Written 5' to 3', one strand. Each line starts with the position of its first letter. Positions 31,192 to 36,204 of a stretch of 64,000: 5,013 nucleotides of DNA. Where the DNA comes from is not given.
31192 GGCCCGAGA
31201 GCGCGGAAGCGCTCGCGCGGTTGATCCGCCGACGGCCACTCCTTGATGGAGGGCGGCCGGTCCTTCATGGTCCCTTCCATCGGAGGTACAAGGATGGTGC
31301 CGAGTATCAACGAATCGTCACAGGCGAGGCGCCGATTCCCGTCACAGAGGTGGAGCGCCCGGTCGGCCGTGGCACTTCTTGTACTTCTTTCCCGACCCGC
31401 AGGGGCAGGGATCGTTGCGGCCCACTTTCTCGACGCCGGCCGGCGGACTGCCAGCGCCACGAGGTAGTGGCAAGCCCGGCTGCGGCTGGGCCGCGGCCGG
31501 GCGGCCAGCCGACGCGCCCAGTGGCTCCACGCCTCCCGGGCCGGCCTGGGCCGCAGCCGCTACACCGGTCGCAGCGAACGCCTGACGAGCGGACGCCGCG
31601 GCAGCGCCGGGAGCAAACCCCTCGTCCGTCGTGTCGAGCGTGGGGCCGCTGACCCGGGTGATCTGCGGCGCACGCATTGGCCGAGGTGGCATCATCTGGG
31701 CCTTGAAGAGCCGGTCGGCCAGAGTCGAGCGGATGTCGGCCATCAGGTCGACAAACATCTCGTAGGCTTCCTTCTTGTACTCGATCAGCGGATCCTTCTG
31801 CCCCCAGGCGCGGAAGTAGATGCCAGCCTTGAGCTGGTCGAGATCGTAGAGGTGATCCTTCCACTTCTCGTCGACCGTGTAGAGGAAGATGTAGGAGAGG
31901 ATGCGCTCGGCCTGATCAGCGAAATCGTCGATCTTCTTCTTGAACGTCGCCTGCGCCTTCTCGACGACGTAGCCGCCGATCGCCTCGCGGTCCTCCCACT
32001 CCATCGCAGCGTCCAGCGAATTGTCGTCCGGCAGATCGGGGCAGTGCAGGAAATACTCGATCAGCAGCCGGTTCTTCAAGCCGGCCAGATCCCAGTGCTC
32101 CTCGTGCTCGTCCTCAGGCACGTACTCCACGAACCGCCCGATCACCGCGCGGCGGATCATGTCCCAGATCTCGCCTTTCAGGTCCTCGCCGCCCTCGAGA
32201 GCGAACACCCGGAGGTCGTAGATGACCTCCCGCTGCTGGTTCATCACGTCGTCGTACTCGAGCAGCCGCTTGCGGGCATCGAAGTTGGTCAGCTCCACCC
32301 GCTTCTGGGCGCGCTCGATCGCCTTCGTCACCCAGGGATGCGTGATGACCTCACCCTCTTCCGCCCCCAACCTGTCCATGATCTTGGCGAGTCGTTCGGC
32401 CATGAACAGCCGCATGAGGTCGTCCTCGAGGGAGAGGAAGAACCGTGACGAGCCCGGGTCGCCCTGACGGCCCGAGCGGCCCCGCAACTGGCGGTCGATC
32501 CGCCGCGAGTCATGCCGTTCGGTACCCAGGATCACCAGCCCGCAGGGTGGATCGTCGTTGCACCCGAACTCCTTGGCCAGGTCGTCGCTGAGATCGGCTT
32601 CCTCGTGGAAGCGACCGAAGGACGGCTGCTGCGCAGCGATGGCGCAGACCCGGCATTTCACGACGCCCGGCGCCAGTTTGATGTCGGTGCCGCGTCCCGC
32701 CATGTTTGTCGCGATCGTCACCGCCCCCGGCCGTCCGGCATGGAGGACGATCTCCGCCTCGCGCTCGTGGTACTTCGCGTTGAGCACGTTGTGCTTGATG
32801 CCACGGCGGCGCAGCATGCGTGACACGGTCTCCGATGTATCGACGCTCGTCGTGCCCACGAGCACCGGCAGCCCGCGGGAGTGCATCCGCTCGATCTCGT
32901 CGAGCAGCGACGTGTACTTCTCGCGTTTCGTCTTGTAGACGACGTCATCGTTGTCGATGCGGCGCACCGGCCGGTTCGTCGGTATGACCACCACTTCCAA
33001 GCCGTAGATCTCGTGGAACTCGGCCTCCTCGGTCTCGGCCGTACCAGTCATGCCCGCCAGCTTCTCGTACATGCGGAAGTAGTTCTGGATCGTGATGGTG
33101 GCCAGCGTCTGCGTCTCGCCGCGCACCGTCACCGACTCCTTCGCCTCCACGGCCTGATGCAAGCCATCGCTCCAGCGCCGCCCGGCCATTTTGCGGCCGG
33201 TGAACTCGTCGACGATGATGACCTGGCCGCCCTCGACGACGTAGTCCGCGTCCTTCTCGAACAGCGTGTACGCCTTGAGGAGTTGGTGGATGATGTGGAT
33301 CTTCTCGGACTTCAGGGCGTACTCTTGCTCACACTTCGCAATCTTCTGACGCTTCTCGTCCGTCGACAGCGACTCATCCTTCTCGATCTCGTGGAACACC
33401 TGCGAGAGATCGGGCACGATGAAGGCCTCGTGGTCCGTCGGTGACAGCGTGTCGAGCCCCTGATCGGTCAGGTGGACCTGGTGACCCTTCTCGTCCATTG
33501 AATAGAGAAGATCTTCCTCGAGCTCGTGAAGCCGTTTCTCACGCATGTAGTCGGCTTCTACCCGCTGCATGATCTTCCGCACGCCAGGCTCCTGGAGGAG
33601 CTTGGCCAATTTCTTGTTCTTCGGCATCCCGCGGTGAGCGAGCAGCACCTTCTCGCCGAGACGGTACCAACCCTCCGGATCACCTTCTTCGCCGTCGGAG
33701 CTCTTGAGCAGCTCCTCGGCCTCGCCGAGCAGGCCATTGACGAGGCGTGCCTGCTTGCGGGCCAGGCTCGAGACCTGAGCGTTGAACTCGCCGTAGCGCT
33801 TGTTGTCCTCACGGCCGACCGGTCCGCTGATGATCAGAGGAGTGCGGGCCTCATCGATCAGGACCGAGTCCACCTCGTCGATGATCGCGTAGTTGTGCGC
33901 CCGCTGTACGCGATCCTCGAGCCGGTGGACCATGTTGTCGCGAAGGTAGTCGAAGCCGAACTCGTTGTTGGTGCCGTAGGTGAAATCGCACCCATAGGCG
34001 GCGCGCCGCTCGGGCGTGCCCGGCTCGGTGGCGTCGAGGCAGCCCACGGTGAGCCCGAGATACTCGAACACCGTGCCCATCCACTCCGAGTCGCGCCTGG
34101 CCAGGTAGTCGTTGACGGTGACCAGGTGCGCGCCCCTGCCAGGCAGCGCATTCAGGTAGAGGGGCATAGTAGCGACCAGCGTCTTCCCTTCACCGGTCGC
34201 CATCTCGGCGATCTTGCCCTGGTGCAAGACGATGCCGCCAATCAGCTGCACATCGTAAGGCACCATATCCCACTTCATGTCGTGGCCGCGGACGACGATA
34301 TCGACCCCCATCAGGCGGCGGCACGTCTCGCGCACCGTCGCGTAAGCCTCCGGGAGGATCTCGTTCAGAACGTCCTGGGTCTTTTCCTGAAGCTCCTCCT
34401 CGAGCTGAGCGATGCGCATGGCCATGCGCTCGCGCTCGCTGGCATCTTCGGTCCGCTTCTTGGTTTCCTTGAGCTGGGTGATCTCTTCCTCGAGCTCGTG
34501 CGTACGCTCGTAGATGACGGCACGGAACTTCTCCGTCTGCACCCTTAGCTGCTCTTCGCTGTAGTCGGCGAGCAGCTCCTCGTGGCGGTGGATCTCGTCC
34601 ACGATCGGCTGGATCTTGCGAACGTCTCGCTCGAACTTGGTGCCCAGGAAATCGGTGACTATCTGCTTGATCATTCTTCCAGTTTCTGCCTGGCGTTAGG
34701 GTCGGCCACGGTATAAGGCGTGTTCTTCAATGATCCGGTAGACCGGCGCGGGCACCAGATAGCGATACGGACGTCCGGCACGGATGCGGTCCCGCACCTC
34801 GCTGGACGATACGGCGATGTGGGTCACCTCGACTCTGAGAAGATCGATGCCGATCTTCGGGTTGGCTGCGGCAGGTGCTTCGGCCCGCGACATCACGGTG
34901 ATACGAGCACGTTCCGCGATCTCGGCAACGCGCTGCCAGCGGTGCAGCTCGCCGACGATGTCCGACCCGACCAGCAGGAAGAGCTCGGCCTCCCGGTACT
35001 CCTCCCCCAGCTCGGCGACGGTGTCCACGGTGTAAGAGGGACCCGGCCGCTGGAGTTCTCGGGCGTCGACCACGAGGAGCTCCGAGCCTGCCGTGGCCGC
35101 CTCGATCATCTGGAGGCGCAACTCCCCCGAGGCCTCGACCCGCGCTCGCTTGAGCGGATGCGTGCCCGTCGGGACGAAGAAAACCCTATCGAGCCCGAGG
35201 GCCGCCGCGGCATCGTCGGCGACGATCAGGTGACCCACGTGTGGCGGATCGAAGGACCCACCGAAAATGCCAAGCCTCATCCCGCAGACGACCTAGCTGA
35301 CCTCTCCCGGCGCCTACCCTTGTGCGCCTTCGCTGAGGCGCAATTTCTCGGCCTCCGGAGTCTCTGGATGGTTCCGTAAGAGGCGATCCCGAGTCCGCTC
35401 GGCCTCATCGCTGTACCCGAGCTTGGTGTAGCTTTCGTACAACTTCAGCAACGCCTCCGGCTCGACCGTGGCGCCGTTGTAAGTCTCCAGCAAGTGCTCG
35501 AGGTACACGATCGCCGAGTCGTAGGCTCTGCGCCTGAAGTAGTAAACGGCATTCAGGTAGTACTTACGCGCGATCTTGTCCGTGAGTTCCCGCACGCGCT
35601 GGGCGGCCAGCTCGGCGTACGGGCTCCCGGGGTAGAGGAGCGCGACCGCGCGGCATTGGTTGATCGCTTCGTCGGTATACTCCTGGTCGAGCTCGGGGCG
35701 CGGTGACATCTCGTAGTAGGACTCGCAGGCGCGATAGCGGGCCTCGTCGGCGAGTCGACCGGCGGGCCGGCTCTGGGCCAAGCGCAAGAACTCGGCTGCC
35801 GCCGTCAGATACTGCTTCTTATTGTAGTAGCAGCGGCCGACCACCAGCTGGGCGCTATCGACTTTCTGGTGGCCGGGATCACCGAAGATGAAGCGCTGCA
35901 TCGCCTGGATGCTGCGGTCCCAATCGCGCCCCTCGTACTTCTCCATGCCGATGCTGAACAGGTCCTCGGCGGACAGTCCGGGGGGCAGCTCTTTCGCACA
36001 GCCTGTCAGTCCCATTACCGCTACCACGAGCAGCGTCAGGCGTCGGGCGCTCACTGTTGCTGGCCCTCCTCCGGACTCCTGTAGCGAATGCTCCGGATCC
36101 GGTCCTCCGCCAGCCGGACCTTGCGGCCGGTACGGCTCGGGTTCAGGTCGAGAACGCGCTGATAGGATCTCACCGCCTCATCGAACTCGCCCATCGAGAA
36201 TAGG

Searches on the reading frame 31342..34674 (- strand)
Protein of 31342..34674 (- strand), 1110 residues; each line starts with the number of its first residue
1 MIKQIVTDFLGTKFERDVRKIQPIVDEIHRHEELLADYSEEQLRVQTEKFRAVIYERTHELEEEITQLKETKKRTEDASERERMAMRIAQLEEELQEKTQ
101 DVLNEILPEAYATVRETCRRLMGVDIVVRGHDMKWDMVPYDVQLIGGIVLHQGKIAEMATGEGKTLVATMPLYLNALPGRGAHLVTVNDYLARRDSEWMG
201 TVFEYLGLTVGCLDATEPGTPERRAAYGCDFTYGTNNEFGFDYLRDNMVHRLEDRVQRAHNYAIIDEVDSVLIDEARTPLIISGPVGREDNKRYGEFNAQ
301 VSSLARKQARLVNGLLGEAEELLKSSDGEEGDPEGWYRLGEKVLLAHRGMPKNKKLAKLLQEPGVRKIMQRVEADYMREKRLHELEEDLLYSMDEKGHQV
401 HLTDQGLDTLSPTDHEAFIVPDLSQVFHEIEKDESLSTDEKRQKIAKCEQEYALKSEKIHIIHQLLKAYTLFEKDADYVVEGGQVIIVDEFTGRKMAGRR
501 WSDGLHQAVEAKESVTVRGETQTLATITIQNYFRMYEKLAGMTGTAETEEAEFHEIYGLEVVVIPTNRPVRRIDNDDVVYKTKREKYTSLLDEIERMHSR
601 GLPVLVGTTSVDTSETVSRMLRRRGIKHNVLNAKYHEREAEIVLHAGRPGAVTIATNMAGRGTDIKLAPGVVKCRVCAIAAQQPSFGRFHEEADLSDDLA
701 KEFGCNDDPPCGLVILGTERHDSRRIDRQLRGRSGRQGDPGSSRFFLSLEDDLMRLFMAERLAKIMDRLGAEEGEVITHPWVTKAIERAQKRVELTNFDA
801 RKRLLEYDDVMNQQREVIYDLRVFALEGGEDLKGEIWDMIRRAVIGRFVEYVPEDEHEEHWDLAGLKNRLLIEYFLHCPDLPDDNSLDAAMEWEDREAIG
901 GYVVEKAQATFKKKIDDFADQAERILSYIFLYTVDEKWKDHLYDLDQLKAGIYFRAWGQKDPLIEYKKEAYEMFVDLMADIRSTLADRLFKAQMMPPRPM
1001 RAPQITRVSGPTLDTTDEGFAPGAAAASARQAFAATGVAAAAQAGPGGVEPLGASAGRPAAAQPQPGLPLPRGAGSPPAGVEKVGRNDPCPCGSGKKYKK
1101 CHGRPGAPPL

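Call 9: search_protein_families(library=pfam, proteins=[window:31342-34674:-])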
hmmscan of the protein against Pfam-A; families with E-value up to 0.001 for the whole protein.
window:31342-34674:- (1110 aa): 7 families
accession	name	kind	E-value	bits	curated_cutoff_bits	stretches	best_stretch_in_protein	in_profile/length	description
PF07517.20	SecA_DEAD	-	1.9e-116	388.8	24.6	1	8-553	3-289/290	SecA DEAD-like domain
PF21090.3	P-loop_SecA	-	1.2e-79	267.1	27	1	569-774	1-205/205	SecA P-loop domain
PF07516.18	SecA_SW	-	7e-60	203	26.7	1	776-993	1-200/200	SecA Wing and Scaffold domain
PF01043.26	SecA_PP_bind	-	5e-29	101.5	23.5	1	380-510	11-110/110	SecA preprotein cross-linking domain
PF02810.21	SEC-C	-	1.6e-10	41.1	20.4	1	1086-1104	1-19/19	SEC-C motif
PF00270.35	DEAD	-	0.00024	21.3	26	0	155-272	18-130/167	DEAD/DEAH box helicase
PF00271.37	Helicase_C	-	0.00045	20.9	23.5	0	586-677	2-93/110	Helicase conserved C-terminal domain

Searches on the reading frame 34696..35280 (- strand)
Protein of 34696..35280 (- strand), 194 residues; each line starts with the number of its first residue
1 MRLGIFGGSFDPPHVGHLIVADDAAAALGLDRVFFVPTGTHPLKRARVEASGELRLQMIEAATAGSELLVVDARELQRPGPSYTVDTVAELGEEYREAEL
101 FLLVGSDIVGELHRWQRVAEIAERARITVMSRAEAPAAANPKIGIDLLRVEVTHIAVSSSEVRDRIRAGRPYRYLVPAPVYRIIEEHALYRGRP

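Call 9: search_protein_families(library=pfam, proteins=[window:34696-35280:-])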
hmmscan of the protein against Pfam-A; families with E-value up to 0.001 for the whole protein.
window:34696-35280:- (194 aa): 1 family
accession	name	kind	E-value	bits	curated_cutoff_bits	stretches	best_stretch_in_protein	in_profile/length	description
PF01467.32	CTP_transf_like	-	2.3e-19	70.4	21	1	5-165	1-133/133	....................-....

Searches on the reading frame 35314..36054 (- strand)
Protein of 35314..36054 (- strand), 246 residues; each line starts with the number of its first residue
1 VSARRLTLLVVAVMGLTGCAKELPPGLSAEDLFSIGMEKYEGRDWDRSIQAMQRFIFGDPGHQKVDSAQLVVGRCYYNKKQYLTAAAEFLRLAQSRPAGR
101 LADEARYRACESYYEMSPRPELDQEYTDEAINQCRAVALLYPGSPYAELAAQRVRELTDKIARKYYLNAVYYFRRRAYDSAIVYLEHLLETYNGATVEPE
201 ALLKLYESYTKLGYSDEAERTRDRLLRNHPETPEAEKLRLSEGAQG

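Call 9: search_protein_families(library=pfam, proteins=[window:35314-36054:-])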
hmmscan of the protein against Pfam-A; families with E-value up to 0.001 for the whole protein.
window:35314-36054:- (246 aa): 5 families
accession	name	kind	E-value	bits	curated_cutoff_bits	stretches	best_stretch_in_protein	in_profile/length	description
PF13525.12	YfiO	-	8e-23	81.7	25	1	28-221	4-200/203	Outer membrane lipoprotein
PF13512.12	TPR_18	-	6.1e-06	26.9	21.9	0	162-235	10-83/145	Tetratricopeptide repeat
PF14559.12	TPR_19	-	5.5e-05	23.9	25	1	175-239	4-65/68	Tetratricopeptide repeat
PF13432.12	TPR_16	-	0.00013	22.7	32.7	0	36-98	4-63/65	Tetratricopeptide repeat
PF13428.12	TPR_14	-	0.00018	22.3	23.5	0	199-236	1-38/44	Tetratricopeptide repeat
